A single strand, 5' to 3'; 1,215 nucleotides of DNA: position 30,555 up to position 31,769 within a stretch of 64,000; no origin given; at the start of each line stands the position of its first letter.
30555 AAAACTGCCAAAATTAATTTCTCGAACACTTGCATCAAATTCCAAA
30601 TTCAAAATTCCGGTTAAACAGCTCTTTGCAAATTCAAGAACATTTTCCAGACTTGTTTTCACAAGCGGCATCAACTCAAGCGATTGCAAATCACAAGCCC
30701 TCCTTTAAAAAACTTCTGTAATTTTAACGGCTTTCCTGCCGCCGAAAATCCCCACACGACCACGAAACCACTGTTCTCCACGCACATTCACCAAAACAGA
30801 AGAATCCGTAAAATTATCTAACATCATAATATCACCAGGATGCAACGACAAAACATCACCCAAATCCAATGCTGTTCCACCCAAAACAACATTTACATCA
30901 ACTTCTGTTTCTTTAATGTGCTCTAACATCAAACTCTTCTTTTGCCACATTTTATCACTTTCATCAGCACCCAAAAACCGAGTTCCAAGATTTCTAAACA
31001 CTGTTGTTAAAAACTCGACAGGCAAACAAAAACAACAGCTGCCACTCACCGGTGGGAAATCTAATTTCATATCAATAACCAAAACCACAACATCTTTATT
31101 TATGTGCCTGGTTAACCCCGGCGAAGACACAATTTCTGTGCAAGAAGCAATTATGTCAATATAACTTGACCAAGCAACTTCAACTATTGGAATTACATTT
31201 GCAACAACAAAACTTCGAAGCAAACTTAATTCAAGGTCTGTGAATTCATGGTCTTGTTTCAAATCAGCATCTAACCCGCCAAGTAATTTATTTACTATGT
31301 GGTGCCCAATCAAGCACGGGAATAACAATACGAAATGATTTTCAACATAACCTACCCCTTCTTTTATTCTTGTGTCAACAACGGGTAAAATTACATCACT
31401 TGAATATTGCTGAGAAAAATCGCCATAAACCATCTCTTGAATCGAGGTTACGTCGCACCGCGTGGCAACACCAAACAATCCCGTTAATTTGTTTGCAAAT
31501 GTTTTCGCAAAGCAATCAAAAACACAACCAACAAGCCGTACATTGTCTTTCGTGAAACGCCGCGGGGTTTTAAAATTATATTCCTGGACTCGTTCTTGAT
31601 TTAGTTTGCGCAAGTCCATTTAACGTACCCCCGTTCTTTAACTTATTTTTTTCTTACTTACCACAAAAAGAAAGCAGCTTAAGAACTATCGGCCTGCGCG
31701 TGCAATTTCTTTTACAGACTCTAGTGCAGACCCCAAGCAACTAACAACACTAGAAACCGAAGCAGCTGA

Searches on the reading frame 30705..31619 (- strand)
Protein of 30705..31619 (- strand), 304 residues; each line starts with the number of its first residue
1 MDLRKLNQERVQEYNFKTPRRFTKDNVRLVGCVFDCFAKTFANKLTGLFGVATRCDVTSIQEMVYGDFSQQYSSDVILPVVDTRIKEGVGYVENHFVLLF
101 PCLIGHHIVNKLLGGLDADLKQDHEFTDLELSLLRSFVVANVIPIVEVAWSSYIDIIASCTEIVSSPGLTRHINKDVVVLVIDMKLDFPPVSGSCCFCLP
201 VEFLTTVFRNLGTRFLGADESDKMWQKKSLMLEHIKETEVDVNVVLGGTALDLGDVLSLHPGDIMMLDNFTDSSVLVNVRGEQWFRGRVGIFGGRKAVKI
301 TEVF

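Call 3: search_protein_families(library=pfam, proteins=[window:30705-31619:-], max_evalue=1)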
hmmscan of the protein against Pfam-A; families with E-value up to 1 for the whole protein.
window:30705-31619:- (304 aa): 2 families
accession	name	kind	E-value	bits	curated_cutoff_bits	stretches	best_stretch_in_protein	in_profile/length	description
PF02154.20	FliM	-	9.5e-20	71.8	27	1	14-207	1-188/192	Flagellar motor switch protein FliM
PF01052.25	FliMN_C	-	1.6e-19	70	23.8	1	233-303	1-71/73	Type III flagellar switch regulator (C-ring) FliN C-term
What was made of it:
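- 30705..31619 (-): fliM, the downstream neighbour. It is well conserved and served as the yardstick for divergence. Pfam FliM and FliMN_C (call 3).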

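Call 4: search_protein_families(library=ncbifam, proteins=[window:30705-31619:-], max_evalue=1)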
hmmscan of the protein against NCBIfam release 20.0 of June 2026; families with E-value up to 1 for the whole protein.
window:30705-31619:- (304 aa): 8 families
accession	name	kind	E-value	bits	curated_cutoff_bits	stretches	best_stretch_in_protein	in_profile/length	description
TIGR01397.1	fliM_switch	equivalog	9e-41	140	219.6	1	7-303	29-318/320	flagellar motor switch protein FliM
TIGR02480.1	fliN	equivalog_domain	7.8e-10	38.5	84.05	1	232-303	2-73/77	flagellar motor switch protein FliN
NF005275.1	PRK06782.1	equivalog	1.2e-06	27.6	681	1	220-303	436-515/516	flagellar motor switch protein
NF005995.1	PRK08119.1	equivalog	4.9e-05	23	218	1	226-303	292-369/376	flagellar motor switch phosphatase FliY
NF005194.1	PRK06666.1-5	equivalog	0.00017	20.9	206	1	7-301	32-323/327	flagellar motor switch protein FliM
NF006273.1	PRK08433.1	equivalog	0.0031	17.8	114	1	232-303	15-86/100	flagellar motor switch protein FliN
TIGR02551.1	SpaO_YscQ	equivalog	0.095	12.6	100.8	1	235-275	134-174/300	type III secretion system cytoplasmic ring protein SctQ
NF005276.0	PRK06788.1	equivalog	0.14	12.2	98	1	231-268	27-64/119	flagellar motor switch protein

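Call 13: find_related_loci(query=window:30705-31619:-, collection=genome_contigs, flank=10000)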
Query window:30705-31619:- (304 aa) in genome_contigs; peptide patterns used: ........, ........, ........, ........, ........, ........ (x = any residue, [..] = any of these).
50 stretches matched a pattern, but none encodes a relative of the query by tblastn (E <= 1e-3).
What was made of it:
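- Tried and rejected: FliM in GTDB genomes found nothing (call 13).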

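Call 14: find_homologous_proteins(query=window:30705-31619:-, max_evalue=0.00001)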
Query window:30705-31619:- (304 aa): 8 proteins with E <= 0.00001 among 1220 candidates.
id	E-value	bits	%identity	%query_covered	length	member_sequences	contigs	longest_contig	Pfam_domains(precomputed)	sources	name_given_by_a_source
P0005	3.5e-202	688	100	100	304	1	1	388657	PF01052.26,PF02154.22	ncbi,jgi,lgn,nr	ncbi:MAG: FliM/FliN family flagellar motor switch protein [Oscillospiraceae bacterium]|jgi:flagellar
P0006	7.1e-113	395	55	100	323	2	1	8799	PF01052.26,PF02154.22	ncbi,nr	ncbi:hypothetical protein FACS189481_4910 [Clostridia bacterium]|nr:hypothetical protein FACS189481_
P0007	4.5e-109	382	52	100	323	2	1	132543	PF01052.26,PF02154.22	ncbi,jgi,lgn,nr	ncbi:MAG: FliM/FliN family flagellar motor switch protein [Oscillospiraceae bacterium]|jgi:flagellar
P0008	8.0e-97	342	48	100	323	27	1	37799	PF01052.26,PF02154.22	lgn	-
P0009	3.6e-86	307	44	98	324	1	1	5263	PF01052.26,PF02154.22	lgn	-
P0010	2.1e-16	78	26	96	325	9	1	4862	PF01052.26,PF02154.22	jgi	-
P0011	3.8e-15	74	23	97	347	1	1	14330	PF01052.26,PF02154.22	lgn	-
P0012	1.5e-14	72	22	95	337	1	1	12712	PF01052.26,PF02154.22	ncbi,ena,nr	ncbi:MAG TPA: flagellar motor switch protein FliM [Fimbriimonadaceae bacterium]|nr:flagellar motor s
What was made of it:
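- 30705..31619 (-): 44-55% identity to relatives (call 14).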

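Call 15: find_encoding_contigs(protein=P0007, flank=10000, max_places=3)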
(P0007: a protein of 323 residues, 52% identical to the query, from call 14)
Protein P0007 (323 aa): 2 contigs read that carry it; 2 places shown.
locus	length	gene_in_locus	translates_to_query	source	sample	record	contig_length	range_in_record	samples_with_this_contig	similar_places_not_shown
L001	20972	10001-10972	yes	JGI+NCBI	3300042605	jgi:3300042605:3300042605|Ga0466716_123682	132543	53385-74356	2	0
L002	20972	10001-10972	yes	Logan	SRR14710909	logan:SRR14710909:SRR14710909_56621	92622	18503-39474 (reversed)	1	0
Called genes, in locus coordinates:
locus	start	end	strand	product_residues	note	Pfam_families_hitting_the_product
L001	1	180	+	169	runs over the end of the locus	-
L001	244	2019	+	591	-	PF01514:YscJ_FliF, PF08345:YscJ_FliF_C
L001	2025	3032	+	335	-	PF03448:MgtE_N (faint), PF14842:FliG_N, PF14841:FliG_M, PF01706:FliG_C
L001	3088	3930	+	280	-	-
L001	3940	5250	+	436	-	PF02874:ATP-synt_ab_N (weak), PF00006:ATP-synt_ab, PF18269:T3SS_ATPase_C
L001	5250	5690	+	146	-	PF02050:FliJ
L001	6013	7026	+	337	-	PF02120:Flg_hook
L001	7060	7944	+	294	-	-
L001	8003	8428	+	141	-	-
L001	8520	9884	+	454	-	-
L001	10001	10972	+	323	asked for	PF02154:FliM, PF01052:FliMN_C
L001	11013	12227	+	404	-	PF28396:SepQ_C (weak), PF01052:FliMN_C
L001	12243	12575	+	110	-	PF04347:FliO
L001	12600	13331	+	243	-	PF00813:FliP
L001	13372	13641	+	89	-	PF01313:Bac_export_3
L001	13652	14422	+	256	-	PF01311:Bac_export_1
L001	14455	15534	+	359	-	PF01312:Bac_export_2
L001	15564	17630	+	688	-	PF00771:FHIPEP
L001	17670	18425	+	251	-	PF04542:Sigma70_r2, PF08281:Sigma70_r4_2 (weak), PF04545:Sigma70_r4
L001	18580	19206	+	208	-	PF22692:LlgE_F_G_D1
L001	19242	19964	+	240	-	PF22692:LlgE_F_G_D1 (faint)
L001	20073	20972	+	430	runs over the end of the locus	PF00919:UPF0004, PF04055:Radical_SAM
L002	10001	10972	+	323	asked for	PF02154:FliM, PF01052:FliMN_C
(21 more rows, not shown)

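Call 16: find_encoding_contigs(protein=P0006, flank=10000, max_places=3)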
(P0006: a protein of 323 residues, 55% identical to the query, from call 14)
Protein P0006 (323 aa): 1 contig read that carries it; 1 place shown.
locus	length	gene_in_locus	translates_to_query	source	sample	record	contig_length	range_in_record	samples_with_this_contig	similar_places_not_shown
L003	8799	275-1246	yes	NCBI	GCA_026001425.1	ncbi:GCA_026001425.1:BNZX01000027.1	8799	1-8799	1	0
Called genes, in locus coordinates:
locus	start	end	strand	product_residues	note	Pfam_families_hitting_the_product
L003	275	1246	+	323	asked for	PF02154:FliM, PF01052:FliMN_C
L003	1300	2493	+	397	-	PF28396:SepQ_C (weak), PF01052:FliMN_C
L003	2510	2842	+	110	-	PF04347:FliO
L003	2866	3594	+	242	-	PF00813:FliP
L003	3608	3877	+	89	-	PF01313:Bac_export_3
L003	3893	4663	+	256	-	PF01311:Bac_export_1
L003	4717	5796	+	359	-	PF01312:Bac_export_2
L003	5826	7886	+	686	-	PF00771:FHIPEP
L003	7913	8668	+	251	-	PF04542:Sigma70_r2, PF08281:Sigma70_r4_2 (weak), PF04545:Sigma70_r4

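Call 17: find_encoding_contigs(protein=P0008, flank=10000, max_places=3)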
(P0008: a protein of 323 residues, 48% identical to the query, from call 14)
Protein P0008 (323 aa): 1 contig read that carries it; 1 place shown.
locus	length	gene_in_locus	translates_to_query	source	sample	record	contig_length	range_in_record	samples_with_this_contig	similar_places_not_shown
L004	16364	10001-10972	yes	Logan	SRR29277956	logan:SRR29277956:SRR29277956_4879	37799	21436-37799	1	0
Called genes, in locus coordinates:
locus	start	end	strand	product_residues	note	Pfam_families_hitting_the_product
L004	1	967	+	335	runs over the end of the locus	PF03448:MgtE_N (faint), PF14842:FliG_N, PF14841:FliG_M, PF01706:FliG_C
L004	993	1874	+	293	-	PF02108:FliH (weak)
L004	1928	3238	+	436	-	PF02874:ATP-synt_ab_N (weak), PF00006:ATP-synt_ab, PF18269:T3SS_ATPase_C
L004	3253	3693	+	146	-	-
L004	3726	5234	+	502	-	PF02120:Flg_hook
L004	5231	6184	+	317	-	-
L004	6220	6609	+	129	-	PF12611:Flagellar_put (weak)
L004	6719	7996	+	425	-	-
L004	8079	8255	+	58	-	PF06289:FlbD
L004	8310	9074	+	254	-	PF01618:MotA_ExbB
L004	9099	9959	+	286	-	PF13677:MotB_plug, PF00691:OmpA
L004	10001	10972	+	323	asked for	PF02154:FliM, PF01052:FliMN_C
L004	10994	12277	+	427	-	PF28396:SepQ_C (weak), PF01052:FliMN_C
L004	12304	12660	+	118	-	PF04347:FliO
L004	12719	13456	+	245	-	PF00813:FliP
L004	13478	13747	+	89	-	PF01313:Bac_export_3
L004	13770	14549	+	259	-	PF01311:Bac_export_1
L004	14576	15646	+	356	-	PF01312:Bac_export_2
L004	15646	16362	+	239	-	?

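Call 18: find_encoding_contigs(protein=P0009, flank=10000, max_places=3)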
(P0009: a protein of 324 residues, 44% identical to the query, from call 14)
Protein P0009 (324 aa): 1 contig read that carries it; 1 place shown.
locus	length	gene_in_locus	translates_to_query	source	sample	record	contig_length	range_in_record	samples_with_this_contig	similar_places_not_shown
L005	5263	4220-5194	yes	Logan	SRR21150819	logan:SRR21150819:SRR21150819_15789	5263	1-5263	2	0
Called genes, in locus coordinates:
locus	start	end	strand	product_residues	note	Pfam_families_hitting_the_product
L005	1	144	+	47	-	?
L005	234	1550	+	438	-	-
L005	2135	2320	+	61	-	PF06289:FlbD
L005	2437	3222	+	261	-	PF01618:MotA_ExbB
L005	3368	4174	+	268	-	PF13677:MotB_plug, PF00691:OmpA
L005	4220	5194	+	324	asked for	PF02154:FliM, PF01052:FliMN_C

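Call 25: search_protein_families(library=ncbifam, proteins=[L001:8520-9881:+, L004:6719-7993:+, L005:234-1547:+, L001:8003-8425:+, L004:6220-6606:+, L001:7060-7941:+, L004:5231-6181:+], max_evalue=0.1)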
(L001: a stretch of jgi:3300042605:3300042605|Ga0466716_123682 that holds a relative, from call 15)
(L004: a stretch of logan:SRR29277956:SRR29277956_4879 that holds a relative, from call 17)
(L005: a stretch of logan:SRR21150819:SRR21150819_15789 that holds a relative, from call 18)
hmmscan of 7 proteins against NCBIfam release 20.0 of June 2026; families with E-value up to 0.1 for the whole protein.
L001:8520-9881:+ (454 aa): 17 families
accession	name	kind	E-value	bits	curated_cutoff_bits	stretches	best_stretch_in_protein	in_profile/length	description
TIGR03506.1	FlgEFG_subfam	subfamily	7.7e-21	75.2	70.25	2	341-432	257-348/351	flagellar hook-basal body complex protein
NF004241.1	PRK05682.1-5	equivalog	1.4e-18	67.3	469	2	342-428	334-420/446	flagellar hook protein FlgE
NF009278.1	PRK12636.1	equivalog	2.3e-16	60.1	350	2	340-421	149-230/263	flagellar basal body rod protein FlgG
TIGR02490.1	flgF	equivalog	3.7e-15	56.1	178.5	2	248-432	124-217/218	flagellar basal-body rod protein FlgF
TIGR02488.1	flgG_G_neg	equivalog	1e-14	54.7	252.75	2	338-427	143-233/259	flagellar basal-body rod protein FlgG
NF009456.0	PRK12816.1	equivalog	1.7e-13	50.9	416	2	333-432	142-242/264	flagellar basal body rod protein FlgG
NF004238.1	PRK05682.1-1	equivalog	1.7e-13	50.7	400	2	342-432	303-393/414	flagellar hook protein FlgE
NF004240.1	PRK05682.1-4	equivalog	2.1e-13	50.4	472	2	341-432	331-422/443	flagellar hook protein FlgE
NF004243.1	PRK05682.2-2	equivalog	5.7e-10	38.8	801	1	340-427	306-393/420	flagellar hook protein FlgE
TIGR02489.1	flgE_epsilon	equivalog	1.1e-08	34.1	412.85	2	340-421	605-686/719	flagellar hook protein FlgE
NF005286.1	PRK06803.1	equivalog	6.7e-08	32.1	467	1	342-433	291-382/402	flagellar hook protein FlgE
NF009331.1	PRK12689.1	equivalog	2.4e-07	30.2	347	2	341-439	142-234/252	flagellar basal-body rod protein FlgF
NF004242.0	PRK05682.2-1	equivalog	5.1e-06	25.5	365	1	358-426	327-394/422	flagellar hook protein FlgE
NF009332.0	PRK12690.1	equivalog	0.0021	17.4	288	1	12-103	14-92/239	flagellar hook-basal body complex protein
NF040922.1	flgE_Caulobact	equivalog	0.0089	15.1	750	0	360-432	412-483/505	flagellar hook protein FlgE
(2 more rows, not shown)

L004:6719-7993:+ (425 aa): 18 families
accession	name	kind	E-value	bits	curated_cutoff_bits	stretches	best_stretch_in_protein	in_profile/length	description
TIGR03506.1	FlgEFG_subfam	subfamily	1.9e-27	96.9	70.25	2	308-389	256-336/351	flagellar hook-basal body complex protein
NF004241.1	PRK05682.1-5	equivalog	8.3e-22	77.9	469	2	310-392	332-415/446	flagellar hook protein FlgE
TIGR02490.1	flgF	equivalog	6.8e-20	71.6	178.5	2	4-104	2-89/218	flagellar basal-body rod protein FlgF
NF009278.1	PRK12636.1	equivalog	1.2e-16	61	350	2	304-394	143-234/263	flagellar basal body rod protein FlgG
NF004242.0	PRK05682.2-1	equivalog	3.3e-16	59.1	365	2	305-389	303-388/422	flagellar hook protein FlgE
TIGR02488.1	flgG_G_neg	equivalog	6.7e-16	58.6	252.75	2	307-410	142-247/259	flagellar basal-body rod protein FlgG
NF004238.1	PRK05682.1-1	equivalog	1.1e-13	51.3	400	2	310-399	301-391/414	flagellar hook protein FlgE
NF005286.1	PRK06803.1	equivalog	8.4e-13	48.2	467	2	310-395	289-375/402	flagellar hook protein FlgE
NF004243.1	PRK05682.2-2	equivalog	6.6e-12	45.2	801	2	309-393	305-390/420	flagellar hook protein FlgE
NF009456.0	PRK12816.1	equivalog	1e-10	41.8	416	2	6-112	8-115/264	flagellar basal body rod protein FlgG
TIGR02489.1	flgE_epsilon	equivalog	1.7e-10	40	412.85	2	235-395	529-691/719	flagellar hook protein FlgE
NF004240.1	PRK05682.1-4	equivalog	7e-10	38.8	472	1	310-397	330-418/443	flagellar hook protein FlgE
NF009280.2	PRK12640.1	subfamily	9e-08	32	210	1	4-106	6-94/246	flagellar basal body rod protein FlgF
NF040922.1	flgE_Caulobact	equivalog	4e-07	29.4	750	1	308-389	389-471/505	flagellar hook protein FlgE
NF009332.0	PRK12690.1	equivalog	4.9e-06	26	288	1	4-104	6-93/239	flagellar hook-basal body complex protein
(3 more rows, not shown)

L005:234-1547:+ (438 aa): 17 families
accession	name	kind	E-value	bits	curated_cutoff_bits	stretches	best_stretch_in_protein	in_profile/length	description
TIGR03506.1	FlgEFG_subfam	subfamily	3.9e-28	99.2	70.25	2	293-409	222-341/351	flagellar hook-basal body complex protein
NF004242.0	PRK05682.2-1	equivalog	4e-21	75.3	365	2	323-406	306-390/422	flagellar hook protein FlgE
NF004243.1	PRK05682.2-2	equivalog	1.2e-19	70.7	801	2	324-409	305-391/420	flagellar hook protein FlgE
NF004241.1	PRK05682.1-5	equivalog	2.9e-19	69.5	469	2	325-409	332-417/446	flagellar hook protein FlgE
TIGR02488.1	flgG_G_neg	equivalog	4.6e-18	65.6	252.75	2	320-410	140-232/259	flagellar basal-body rod protein FlgG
TIGR02490.1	flgF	equivalog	7.7e-18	64.9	178.5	2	235-413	105-214/218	flagellar basal-body rod protein FlgF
NF009278.1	PRK12636.1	equivalog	1.1e-17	64.5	350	2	317-405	141-230/263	flagellar basal body rod protein FlgG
NF004238.1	PRK05682.1-1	equivalog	8.1e-17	61.6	400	2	325-409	301-386/414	flagellar hook protein FlgE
NF005286.1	PRK06803.1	equivalog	1.9e-14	53.6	467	1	325-408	289-373/402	flagellar hook protein FlgE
NF004240.1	PRK05682.1-4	equivalog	3.5e-14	53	472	1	325-409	330-415/443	flagellar hook protein FlgE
NF009456.0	PRK12816.1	equivalog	1.1e-13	51.5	416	2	326-409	150-235/264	flagellar basal body rod protein FlgG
NF040922.1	flgE_Caulobact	equivalog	8.5e-13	48.1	750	2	324-404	390-471/505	flagellar hook protein FlgE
TIGR02489.1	flgE_epsilon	equivalog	1.7e-12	46.7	412.85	1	321-408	604-689/719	flagellar hook protein FlgE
NF009279.0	PRK12637.1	equivalog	3.6e-06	25.9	663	1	287-409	319-445/473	flagellar hook protein FlgE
NF009332.0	PRK12690.1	equivalog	2.2e-05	23.9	288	0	80-110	68-99/239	flagellar hook-basal body complex protein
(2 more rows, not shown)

L001:8003-8425:+ (141 aa): 1 family
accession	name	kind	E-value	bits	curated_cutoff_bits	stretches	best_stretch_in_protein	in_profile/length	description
TIGR02530.1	flg_new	equivalog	7.5e-05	23.4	83.2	1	49-123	8-79/96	TIGR02530 family flagellar biosynthesis protein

L004:6220-6606:+ (129 aa): 1 family
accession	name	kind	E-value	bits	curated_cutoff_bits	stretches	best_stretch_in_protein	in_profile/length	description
TIGR02530.1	flg_new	equivalog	3.7e-27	94.9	83.2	1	35-129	4-96/96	TIGR02530 family flagellar biosynthesis protein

L001:7060-7941:+ (294 aa): 0 families

L004:5231-6181:+ (317 aa): 1 family
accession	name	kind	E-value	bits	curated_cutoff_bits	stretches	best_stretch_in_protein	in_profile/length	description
NF041820.1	daptide_MTase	equivalog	0.026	14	175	1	226-294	160-233/243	daptide-type RiPP biosynthesis methyltransferase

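Call 26: search_protein_families(library=pfam, proteins=[L001:8520-9881:+, L004:6719-7993:+, L005:234-1547:+, L001:8003-8425:+, L004:6220-6606:+, L001:7060-7941:+, L004:5231-6181:+], max_evalue=0.1)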
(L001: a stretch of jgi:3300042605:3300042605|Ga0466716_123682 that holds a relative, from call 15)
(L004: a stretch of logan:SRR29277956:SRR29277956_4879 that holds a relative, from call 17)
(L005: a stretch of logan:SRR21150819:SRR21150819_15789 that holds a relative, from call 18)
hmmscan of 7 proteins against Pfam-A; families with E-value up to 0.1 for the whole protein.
L001:8520-9881:+ (454 aa): 1 family
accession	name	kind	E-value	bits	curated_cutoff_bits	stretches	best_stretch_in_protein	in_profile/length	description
PF06429.18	Flg_bbr_C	-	0.055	13.4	23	0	408-446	2-40/46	Flagellar basal body rod FlgEFG protein C-terminal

L004:6719-7993:+ (425 aa): 1 family
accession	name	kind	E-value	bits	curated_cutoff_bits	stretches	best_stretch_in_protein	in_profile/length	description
PF22692.1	LlgE_F_G_D1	-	0.012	16.2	27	0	93-104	1-12/64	Flagellar hook protein FlgE/F/G D1 domain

L005:234-1547:+ (438 aa): 1 family
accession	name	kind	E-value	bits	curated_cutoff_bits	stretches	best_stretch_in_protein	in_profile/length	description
PF22692.1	LlgE_F_G_D1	-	0.041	14.5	27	0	94-104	1-11/64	Flagellar hook protein FlgE/F/G D1 domain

L001:8003-8425:+ (141 aa): 0 families

L004:6220-6606:+ (129 aa): 1 family
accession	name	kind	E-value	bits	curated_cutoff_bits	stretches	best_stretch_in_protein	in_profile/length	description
PF12611.13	Flagellar_put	-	1.6e-06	28.2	21.1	1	105-126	1-22/24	Putative flagellar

L001:7060-7941:+ (294 aa): 0 families

L004:5231-6181:+ (317 aa): 0 families

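Call 39: find_encoding_contigs(protein=P0005, flank=10000, max_places=10)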
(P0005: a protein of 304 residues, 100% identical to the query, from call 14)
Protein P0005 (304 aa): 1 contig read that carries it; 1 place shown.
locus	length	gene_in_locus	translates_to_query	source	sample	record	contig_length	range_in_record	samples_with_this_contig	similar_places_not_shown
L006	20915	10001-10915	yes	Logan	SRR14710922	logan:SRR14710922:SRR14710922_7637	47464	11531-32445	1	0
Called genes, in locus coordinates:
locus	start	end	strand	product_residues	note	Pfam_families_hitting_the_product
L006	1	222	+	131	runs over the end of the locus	-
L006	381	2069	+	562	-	PF01514:YscJ_FliF, PF08345:YscJ_FliF_C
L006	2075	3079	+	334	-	PF03448:MgtE_N (faint), PF14842:FliG_N, PF14841:FliG_M, PF01706:FliG_C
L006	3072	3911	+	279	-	PF02108:FliH (weak)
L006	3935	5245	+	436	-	PF00006:ATP-synt_ab, PF18269:T3SS_ATPase_C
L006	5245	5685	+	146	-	PF02050:FliJ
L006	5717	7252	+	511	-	PF02120:Flg_hook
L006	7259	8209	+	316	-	-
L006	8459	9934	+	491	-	-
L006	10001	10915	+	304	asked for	PF02154:FliM, PF01052:FliMN_C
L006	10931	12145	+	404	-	PF28396:SepQ_C (weak), PF01052:FliMN_C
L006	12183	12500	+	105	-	PF04347:FliO (weak)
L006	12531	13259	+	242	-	PF00813:FliP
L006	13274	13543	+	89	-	PF01313:Bac_export_3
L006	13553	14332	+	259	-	PF01311:Bac_export_1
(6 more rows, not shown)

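Call 74: search_protein_families(library=ncbifam, proteins=[L007:8496-9878:+], max_evalue=0.01)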
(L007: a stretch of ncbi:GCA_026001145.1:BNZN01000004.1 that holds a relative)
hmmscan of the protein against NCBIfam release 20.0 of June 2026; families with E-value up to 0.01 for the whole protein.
L007:8496-9878:+ (461 aa): 15 families
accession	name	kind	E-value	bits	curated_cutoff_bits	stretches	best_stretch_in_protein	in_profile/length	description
TIGR03506.1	FlgEFG_subfam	subfamily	4.4e-18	66.1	70.25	2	349-431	258-340/351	flagellar hook-basal body complex protein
TIGR02490.1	flgF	equivalog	1.3e-15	57.5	178.5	2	203-432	90-210/218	flagellar basal-body rod protein FlgF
NF009278.1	PRK12636.1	equivalog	1.5e-13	50.9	350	2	333-428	137-230/263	flagellar basal body rod protein FlgG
NF004241.1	PRK05682.1-5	equivalog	2.7e-12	46.6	469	1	368-430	354-415/446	flagellar hook protein FlgE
NF004243.1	PRK05682.2-2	equivalog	1.2e-10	41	801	1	347-429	306-388/420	flagellar hook protein FlgE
TIGR02488.1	flgG_G_neg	equivalog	8.5e-10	38.6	252.75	1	338-432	138-231/259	flagellar basal-body rod protein FlgG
NF009331.1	PRK12689.1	equivalog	4.2e-07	29.4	347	1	345-446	139-234/252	flagellar basal-body rod protein FlgF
NF009456.0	PRK12816.1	equivalog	1.2e-06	28.4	416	1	339-432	141-235/264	flagellar basal body rod protein FlgG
NF004242.0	PRK05682.2-1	equivalog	7.2e-06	25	365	1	345-428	306-389/422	flagellar hook protein FlgE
NF004238.1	PRK05682.1-1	equivalog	7.8e-06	25.4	400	1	350-431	304-385/414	flagellar hook protein FlgE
NF004240.1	PRK05682.1-4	equivalog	1.1e-05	25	472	1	345-431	328-414/443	flagellar hook protein FlgE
NF005286.1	PRK06803.1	equivalog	1.8e-05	24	467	1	364-432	307-374/402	flagellar hook protein FlgE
NF009332.0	PRK12690.1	equivalog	9.9e-05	21.7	288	0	77-103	66-92/239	flagellar hook-basal body complex protein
NF009280.2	PRK12640.1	subfamily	0.00064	19.4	210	1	333-461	123-244/246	flagellar basal body rod protein FlgF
TIGR02489.1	flgE_epsilon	equivalog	0.0076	14.8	412.85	0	366-426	625-684/719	flagellar hook protein FlgE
